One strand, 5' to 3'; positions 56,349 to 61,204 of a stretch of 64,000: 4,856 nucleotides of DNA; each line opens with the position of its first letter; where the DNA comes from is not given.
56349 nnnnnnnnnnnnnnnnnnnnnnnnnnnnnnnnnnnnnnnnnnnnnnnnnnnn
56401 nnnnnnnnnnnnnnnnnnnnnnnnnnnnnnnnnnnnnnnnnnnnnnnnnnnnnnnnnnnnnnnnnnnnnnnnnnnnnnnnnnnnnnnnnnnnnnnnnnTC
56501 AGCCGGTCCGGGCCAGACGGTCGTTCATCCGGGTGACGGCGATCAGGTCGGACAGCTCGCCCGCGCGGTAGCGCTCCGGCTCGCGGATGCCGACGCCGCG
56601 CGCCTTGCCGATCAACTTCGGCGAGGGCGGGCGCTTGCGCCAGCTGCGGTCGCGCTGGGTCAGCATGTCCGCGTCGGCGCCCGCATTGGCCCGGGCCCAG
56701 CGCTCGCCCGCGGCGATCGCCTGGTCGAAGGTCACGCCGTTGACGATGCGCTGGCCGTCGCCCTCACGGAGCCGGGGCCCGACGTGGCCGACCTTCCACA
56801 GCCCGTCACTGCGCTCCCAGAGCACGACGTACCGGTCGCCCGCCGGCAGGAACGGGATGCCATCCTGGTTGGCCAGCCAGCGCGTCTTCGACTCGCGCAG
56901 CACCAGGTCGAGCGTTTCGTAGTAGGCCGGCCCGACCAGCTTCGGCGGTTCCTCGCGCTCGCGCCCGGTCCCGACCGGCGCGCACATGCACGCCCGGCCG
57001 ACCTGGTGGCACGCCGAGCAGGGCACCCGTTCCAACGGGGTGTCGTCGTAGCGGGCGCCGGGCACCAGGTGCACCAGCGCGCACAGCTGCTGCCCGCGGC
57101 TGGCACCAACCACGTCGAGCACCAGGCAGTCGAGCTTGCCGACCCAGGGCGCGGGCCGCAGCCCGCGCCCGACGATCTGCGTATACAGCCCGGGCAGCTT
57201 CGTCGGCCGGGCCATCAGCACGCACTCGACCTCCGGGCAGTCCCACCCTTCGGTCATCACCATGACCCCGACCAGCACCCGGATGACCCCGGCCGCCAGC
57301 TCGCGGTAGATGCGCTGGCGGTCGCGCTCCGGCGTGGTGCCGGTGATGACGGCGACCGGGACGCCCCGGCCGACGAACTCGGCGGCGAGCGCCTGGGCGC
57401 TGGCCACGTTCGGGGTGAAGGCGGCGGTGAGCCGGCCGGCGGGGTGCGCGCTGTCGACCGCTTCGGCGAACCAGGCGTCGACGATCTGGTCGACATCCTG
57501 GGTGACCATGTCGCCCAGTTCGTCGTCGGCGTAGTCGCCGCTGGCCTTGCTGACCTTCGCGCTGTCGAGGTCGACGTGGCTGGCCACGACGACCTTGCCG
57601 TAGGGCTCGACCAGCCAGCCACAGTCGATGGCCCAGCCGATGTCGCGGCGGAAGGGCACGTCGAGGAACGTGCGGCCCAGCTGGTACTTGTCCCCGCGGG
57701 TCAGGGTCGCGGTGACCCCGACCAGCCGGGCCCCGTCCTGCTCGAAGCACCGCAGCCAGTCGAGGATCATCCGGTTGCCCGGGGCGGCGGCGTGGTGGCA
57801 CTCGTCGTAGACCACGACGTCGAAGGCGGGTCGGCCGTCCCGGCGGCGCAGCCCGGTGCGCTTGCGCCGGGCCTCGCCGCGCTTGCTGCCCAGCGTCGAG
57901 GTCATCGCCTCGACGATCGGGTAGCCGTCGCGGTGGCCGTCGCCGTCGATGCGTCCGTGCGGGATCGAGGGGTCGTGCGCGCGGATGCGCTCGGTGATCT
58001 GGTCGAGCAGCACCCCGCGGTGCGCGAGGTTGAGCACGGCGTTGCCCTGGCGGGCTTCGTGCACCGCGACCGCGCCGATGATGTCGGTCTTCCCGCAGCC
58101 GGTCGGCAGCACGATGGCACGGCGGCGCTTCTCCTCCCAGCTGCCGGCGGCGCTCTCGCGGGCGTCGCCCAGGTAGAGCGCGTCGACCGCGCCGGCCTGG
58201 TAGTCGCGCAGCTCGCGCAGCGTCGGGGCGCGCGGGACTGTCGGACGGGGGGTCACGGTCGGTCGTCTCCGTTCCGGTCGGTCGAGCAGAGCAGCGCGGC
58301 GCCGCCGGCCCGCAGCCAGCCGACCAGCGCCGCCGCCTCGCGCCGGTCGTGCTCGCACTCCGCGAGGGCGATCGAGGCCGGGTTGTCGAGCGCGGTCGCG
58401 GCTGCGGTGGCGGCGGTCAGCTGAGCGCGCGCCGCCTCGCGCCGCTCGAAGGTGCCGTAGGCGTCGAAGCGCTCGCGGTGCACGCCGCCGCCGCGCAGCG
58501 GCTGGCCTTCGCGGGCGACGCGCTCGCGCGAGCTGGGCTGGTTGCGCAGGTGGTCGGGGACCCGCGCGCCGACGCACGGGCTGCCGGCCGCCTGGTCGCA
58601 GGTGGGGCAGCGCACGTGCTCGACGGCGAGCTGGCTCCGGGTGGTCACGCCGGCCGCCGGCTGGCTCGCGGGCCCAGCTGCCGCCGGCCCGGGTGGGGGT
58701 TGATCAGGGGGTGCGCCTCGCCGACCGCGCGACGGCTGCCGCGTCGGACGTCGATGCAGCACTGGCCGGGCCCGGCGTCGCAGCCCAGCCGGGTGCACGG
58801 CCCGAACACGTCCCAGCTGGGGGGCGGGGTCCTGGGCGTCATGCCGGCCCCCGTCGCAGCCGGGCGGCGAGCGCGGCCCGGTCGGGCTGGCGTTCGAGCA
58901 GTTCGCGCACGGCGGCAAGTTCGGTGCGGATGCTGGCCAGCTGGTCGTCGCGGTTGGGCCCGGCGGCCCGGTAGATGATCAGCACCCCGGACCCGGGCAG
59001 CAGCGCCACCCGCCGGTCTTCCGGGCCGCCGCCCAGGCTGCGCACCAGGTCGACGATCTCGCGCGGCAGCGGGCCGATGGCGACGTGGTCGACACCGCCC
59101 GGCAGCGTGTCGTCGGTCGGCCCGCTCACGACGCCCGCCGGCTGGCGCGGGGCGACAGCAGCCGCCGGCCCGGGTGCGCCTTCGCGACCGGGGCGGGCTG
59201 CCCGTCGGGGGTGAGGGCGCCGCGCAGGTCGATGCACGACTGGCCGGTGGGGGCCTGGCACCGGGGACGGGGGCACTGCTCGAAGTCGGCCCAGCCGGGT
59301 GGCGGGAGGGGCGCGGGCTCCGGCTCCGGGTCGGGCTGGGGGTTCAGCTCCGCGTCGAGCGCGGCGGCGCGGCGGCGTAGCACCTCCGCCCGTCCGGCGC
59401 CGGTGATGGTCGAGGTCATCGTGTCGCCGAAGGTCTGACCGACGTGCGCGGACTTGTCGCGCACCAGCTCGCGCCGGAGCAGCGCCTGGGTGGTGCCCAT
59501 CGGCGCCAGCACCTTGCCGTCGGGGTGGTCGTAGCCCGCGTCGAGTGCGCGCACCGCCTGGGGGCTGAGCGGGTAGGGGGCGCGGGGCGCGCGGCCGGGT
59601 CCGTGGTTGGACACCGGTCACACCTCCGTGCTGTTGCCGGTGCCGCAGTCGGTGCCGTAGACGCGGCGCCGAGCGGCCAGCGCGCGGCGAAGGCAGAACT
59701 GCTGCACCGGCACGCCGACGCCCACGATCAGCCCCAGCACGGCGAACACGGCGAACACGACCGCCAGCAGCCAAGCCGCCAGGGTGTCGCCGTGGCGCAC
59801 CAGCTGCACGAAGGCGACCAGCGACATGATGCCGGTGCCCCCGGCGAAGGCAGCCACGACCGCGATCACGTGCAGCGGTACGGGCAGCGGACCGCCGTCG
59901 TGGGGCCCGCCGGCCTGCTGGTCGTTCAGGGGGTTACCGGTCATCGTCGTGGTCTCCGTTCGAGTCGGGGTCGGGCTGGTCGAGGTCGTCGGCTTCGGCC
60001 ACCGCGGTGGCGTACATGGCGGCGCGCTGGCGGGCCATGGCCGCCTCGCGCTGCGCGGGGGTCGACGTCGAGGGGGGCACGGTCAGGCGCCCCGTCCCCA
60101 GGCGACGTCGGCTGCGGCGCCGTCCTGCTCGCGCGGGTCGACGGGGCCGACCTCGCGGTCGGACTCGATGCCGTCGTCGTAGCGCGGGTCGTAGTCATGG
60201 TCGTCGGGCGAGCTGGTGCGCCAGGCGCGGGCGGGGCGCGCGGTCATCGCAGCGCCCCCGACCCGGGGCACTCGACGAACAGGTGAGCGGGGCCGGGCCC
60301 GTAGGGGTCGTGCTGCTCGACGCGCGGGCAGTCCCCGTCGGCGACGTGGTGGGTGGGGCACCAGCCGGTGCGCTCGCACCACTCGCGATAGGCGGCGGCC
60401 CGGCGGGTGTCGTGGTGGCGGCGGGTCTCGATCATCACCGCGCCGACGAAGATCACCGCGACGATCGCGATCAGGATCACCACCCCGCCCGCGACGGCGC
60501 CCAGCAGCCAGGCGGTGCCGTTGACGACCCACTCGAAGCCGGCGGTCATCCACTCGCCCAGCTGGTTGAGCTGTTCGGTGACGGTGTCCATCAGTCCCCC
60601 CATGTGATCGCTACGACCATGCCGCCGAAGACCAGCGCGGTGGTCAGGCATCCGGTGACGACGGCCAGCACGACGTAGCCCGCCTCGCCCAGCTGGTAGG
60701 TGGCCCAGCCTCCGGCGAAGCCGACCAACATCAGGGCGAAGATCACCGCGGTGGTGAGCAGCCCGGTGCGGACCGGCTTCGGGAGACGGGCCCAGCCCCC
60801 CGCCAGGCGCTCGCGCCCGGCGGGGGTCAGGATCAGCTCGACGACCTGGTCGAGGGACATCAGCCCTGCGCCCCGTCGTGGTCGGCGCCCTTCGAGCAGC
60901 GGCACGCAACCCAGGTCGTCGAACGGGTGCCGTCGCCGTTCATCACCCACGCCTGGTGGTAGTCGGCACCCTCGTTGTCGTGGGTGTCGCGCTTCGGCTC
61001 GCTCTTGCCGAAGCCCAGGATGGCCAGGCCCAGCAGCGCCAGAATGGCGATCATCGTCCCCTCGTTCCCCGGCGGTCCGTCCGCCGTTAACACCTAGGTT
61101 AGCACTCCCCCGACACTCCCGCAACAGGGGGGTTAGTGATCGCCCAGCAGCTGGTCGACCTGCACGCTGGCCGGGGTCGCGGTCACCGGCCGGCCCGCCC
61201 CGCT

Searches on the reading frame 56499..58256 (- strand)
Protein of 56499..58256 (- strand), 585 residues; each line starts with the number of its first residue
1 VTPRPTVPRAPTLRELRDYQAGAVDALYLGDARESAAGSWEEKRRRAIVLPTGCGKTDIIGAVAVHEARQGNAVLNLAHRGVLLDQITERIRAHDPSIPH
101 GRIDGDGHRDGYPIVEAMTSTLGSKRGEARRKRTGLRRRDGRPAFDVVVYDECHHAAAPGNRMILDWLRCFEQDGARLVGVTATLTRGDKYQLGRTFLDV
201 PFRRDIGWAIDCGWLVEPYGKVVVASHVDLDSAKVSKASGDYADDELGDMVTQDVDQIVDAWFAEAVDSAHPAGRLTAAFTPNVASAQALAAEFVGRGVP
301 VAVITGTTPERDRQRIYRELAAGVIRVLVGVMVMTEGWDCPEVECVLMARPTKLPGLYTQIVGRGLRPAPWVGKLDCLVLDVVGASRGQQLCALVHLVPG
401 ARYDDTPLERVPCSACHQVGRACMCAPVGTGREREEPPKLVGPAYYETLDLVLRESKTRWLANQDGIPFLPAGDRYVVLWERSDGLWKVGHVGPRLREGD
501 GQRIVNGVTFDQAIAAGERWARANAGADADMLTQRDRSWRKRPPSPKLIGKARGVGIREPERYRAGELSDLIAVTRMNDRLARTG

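Call 11: search_protein_families(library=pfam, proteins=[window:56499-58256:-], max_evalue=0.01)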
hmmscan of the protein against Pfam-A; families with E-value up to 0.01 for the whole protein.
window:56499-58256:- (585 aa): 3 families
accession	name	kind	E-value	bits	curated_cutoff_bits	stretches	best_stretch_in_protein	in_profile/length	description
PF04851.21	ResIII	-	7.2e-16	59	22.5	1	15-186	3-163/164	Type III restriction enzyme, res subunit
PF00271.37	Helicase_C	-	7.3e-12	46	23.5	1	277-367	18-108/110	Helicase conserved C-terminal domain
PF00270.35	DEAD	-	0.00043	20.5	26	1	40-186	11-161/167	DEAD/DEAH box helicase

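Call 24: find_homologous_proteins(query=window:56499-58256:-, max_evalue=1e-20)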
Query window:56499-58256:- (585 aa): 775 proteins with E <= 1e-20 among 8000 candidates; the best 120 are listed.
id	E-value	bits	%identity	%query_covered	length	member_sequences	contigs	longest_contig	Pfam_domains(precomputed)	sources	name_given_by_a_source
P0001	0.0e+0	1343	100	100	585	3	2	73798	PF00271.38,PF04851.22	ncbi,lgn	-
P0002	0.0e+0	1109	84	90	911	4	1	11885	PF14528.12,PF00271.38,PF04851.22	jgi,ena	-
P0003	3.6e-214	731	62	97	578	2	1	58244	PF00271.38,PF04851.22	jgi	jgi:superfamily II DNA or RNA helicase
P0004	3.8e-212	724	62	97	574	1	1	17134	PF00270.36,PF00271.38,PF04851.22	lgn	-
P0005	3.4e-207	708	60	97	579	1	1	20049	PF00271.38,PF04851.22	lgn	-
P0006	1.1e-205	703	61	97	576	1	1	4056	PF00271.38,PF04851.22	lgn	-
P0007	2.0e-149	517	49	97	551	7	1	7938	PF00270.36,PF00271.38,PF04851.22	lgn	-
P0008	1.2e-142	495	50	97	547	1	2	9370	PF00270.36,PF00271.38,PF04851.22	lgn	-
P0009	4.5e-142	493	49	97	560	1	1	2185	PF00270.36,PF00271.38,PF04851.22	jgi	jgi:superfamily II DNA or RNA helicase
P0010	8.4e-142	492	49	97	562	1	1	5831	PF00270.36,PF00271.38,PF04851.22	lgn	-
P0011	3.0e-140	487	49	97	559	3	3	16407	PF00270.36,PF00271.38,PF04851.22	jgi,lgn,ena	-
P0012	6.0e-139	482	48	97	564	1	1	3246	PF00270.36,PF00271.38,PF04851.22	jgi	jgi:superfamily II DNA or RNA helicase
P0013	1.3e-137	478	48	97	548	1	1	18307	PF00270.36,PF13604.13,PF00271.38,PF04851.22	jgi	jgi:superfamily II DNA or RNA helicase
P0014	2.4e-137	477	48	97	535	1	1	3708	PF00270.36,PF13604.13,PF00271.38,PF04851.22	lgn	-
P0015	1.9e-136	474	48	98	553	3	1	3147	PF00270.36,PF13604.13,PF00271.38,PF04851.22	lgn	-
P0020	8.2e-135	469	48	96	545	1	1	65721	PF00270.36,PF13604.13,PF00271.38,PF04851.22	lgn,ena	-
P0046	1.0e-127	445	47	96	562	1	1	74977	PF00270.36,PF13604.13,PF13245.13,PF00271.38,PF04851.22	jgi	jgi:superfamily II DNA or RNA helicase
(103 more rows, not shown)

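Call 25: find_related_loci(query=window:56499-58256:-, collection=viral_contigs, flank=10000)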
Query window:56499-58256:- (585 aa) in viral_contigs; peptide patterns used: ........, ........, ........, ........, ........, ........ (x = any residue, [..] = any of these).
16 stretches matched a pattern; 3 encode a relative of the query (tblastn E <= 1e-3); 3 distinct loci.
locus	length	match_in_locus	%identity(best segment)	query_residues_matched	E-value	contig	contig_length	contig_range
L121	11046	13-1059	35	73-400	1e-41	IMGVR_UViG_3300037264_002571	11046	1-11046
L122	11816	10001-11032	33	3-368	3e-35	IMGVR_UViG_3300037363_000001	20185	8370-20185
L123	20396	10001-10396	27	16-158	1e-5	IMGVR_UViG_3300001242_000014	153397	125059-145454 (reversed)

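Call 26: find_encoding_contigs(protein=P0002, flank=10000, max_places=2)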
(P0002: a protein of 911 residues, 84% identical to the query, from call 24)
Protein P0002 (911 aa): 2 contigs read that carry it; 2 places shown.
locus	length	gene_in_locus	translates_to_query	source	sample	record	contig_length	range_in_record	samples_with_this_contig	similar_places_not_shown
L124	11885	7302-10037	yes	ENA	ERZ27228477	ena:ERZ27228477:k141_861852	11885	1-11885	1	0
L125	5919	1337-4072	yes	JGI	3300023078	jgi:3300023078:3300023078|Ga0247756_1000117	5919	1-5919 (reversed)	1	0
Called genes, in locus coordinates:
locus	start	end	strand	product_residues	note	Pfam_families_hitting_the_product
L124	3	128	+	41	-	?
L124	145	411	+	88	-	-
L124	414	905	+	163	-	-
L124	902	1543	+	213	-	-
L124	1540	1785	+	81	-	-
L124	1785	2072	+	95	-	-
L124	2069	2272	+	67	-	-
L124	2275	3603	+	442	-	-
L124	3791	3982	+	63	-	-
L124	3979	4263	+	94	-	-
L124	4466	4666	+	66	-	-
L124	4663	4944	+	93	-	-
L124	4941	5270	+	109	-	-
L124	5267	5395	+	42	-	-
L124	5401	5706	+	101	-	-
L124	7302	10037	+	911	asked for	PF14528:LAGLIDADG_3 (weak), PF04851:ResIII, PF00271:Helicase_C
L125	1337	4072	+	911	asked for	PF14528:LAGLIDADG_3 (weak), PF04851:ResIII, PF00271:Helicase_C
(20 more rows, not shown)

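Call 27: find_encoding_contigs(protein=P0003, flank=10000, max_places=2)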
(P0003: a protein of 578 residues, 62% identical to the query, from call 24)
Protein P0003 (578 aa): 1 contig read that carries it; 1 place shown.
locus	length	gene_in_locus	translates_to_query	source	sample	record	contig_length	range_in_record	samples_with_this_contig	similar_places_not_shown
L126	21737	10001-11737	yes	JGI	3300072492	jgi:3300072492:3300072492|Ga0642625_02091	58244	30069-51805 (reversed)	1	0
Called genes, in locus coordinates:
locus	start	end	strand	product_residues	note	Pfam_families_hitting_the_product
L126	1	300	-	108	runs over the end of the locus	-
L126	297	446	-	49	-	-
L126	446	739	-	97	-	-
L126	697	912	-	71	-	PF24623:Phage_zn_bind_8 (weak)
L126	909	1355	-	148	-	-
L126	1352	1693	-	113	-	-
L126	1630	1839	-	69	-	-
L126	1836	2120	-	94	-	-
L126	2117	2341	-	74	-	-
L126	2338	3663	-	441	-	-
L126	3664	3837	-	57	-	-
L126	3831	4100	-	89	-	-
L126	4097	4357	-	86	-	-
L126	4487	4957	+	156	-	-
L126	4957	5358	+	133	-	-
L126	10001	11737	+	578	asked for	PF04851:ResIII, PF00271:Helicase_C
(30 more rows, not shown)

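Call 28: find_encoding_contigs(protein=P0005, flank=10000, max_places=2)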
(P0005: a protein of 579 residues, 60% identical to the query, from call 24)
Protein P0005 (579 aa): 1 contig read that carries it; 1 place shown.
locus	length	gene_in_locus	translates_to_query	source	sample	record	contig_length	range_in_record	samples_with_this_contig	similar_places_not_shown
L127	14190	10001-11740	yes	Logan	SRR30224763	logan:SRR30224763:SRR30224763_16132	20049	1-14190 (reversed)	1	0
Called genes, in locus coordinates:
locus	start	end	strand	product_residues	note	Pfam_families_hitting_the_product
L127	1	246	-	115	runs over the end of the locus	-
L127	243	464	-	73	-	-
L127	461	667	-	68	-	-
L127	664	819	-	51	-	-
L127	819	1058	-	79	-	-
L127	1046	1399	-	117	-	-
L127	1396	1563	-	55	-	-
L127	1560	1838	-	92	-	-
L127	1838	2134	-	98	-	-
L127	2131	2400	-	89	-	-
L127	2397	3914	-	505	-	-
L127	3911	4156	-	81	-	-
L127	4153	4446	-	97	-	-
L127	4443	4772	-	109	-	-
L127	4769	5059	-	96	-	-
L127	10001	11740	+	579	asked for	PF04851:ResIII, PF00271:Helicase_C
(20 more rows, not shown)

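Call 29: find_encoding_contigs(protein=P0004, flank=10000, max_places=2)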
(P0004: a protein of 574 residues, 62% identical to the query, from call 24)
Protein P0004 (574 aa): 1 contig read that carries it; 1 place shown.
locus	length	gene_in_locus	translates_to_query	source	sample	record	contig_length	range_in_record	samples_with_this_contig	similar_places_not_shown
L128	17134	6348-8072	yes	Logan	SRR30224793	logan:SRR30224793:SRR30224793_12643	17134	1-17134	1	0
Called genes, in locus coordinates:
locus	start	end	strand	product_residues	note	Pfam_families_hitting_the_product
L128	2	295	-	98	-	?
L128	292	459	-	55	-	-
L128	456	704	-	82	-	-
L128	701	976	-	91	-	-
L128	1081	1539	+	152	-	-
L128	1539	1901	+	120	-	-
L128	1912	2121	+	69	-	-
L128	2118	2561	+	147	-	-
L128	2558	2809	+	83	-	-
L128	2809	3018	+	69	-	-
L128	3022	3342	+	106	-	-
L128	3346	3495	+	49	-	-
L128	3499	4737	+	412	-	-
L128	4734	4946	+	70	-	-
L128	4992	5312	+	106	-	-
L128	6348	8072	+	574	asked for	PF00270:DEAD, PF04851:ResIII, PF00271:Helicase_C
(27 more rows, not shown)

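Call 84: find_encoding_contigs(protein=P0046, flank=10000, max_places=1)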
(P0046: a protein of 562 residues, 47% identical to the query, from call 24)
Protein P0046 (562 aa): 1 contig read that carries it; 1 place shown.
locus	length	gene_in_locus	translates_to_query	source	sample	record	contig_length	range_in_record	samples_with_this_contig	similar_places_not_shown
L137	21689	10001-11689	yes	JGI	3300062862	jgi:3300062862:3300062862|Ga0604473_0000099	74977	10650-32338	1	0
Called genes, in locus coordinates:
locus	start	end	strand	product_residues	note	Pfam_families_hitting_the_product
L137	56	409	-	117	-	-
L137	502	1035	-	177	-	-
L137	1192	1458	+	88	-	PF12844:HTH_19 (weak), PF13560:HTH_31 (weak), PF01381:HTH_3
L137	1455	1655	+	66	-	PF12728:HTH_17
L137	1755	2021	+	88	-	-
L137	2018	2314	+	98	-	-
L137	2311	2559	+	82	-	-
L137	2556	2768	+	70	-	-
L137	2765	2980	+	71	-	-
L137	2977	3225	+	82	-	-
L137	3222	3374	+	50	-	-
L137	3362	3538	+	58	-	-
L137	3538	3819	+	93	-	-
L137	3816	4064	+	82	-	-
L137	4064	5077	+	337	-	-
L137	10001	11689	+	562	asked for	PF00270:DEAD, PF04851:ResIII, PF13604:AAA_30, PF13245:AAA_19 (weak), PF00271:Helicase_C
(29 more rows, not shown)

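Call 85: find_encoding_contigs(protein=P0020, flank=10000, max_places=1)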
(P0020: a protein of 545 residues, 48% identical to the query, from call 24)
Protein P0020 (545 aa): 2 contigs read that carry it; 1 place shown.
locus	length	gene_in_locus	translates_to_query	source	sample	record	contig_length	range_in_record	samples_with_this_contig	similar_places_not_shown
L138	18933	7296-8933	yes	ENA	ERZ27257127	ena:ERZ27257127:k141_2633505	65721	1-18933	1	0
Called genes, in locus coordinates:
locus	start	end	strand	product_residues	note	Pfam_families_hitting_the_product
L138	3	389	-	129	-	?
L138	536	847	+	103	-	PF01381:HTH_3 (weak), PF13560:HTH_31 (weak)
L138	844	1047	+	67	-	PF12728:HTH_17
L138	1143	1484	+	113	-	PF02467:Whib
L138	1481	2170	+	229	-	PF00145:DNA_methylase (weak)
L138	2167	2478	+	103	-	PF13560:HTH_31 (weak)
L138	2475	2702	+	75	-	PF00196:GerE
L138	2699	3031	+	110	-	-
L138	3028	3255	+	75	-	-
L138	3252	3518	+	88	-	-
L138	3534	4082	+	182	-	-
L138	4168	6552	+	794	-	PF14528:LAGLIDADG_3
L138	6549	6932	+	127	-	-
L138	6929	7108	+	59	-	-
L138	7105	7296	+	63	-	-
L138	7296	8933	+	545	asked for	PF00270:DEAD, PF04851:ResIII, PF13604:AAA_30 (faint), PF00271:Helicase_C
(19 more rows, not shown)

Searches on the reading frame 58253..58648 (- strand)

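Call 35: search_protein_families(library=pfam, proteins=[window:58253-58648:-], max_evalue=0.05)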
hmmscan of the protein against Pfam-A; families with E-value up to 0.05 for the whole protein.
window:58253-58648:- (131 aa): 1 family
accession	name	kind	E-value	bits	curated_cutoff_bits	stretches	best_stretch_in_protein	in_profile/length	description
PF24623.2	Phage_zn_bind_8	-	0.0015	18.7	24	1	8-75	8-50/57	Putative DNA-binding phage zinc finger domain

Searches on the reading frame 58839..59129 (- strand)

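Call 35: search_protein_families(library=pfam, proteins=[window:58839-59129:-], max_evalue=0.05)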
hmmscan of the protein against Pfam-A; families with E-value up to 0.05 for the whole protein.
window:58839-59129:- (96 aa): 1 family
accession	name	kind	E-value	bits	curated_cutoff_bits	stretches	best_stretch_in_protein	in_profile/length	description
PF20570.3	DUF6779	-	0.027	15.5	28.1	1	55-85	64-94/108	Domain of unknown function (DUF6779)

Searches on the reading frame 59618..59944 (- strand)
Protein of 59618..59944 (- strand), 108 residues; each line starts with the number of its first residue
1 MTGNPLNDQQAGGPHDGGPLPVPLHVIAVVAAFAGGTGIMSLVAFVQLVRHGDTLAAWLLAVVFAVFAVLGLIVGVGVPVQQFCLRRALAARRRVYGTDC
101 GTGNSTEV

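Call 35: search_protein_families(library=pfam, proteins=[window:59618-59944:-], max_evalue=0.05)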
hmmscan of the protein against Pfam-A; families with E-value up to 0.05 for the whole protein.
window:59618-59944:- (108 aa): 2 families
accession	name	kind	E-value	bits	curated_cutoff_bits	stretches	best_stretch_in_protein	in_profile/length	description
PF13160.11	DUF3995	-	0.0077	17.2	34.3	1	14-78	30-95/124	Protein of unknown function (DUF3995)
PF00999.27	Na_H_Exchanger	-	0.032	13.5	26.2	1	26-81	138-194/375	Sodium/hydrogen exchanger, transmembrane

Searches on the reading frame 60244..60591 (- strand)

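Call 35: search_protein_families(library=pfam, proteins=[window:60244-60591:-], max_evalue=0.05)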
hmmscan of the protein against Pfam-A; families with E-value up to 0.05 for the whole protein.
window:60244-60591:- (115 aa): 1 family
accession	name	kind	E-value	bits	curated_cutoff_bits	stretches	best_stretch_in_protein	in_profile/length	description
PF05656.20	DUF805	-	0.014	16.3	25.7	1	25-65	37-76/111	Protein of unknown function (DUF805)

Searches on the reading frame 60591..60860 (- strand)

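Call 35: search_protein_families(library=pfam, proteins=[window:60591-60860:-], max_evalue=0.05)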
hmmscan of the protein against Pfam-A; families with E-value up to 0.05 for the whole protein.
window:60591-60860:- (89 aa): 2 families
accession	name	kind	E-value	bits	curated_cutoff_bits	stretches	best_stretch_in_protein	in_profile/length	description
PF18761.7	Heliorhodopsin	-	0.019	14.7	26.7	1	49-81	209-241/242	Heliorhodopsin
PF09925.14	DUF2157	-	0.043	14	32.4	0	20-72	55-108/146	Predicted membrane protein (DUF2157)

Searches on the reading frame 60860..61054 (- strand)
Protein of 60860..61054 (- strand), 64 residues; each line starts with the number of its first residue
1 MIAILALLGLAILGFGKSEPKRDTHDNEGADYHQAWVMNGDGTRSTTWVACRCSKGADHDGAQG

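Call 36: search_protein_families(library=pfam, proteins=[window:60860-61054:-], max_evalue=0.05)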
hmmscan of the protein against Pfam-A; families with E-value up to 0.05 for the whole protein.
window:60860-61054:- (64 aa): 1 family
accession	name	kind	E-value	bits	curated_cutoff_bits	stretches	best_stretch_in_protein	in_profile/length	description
PF19079.5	CFSR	-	0.0035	18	27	1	16-50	4-36/49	Collagen-flanked surface repeat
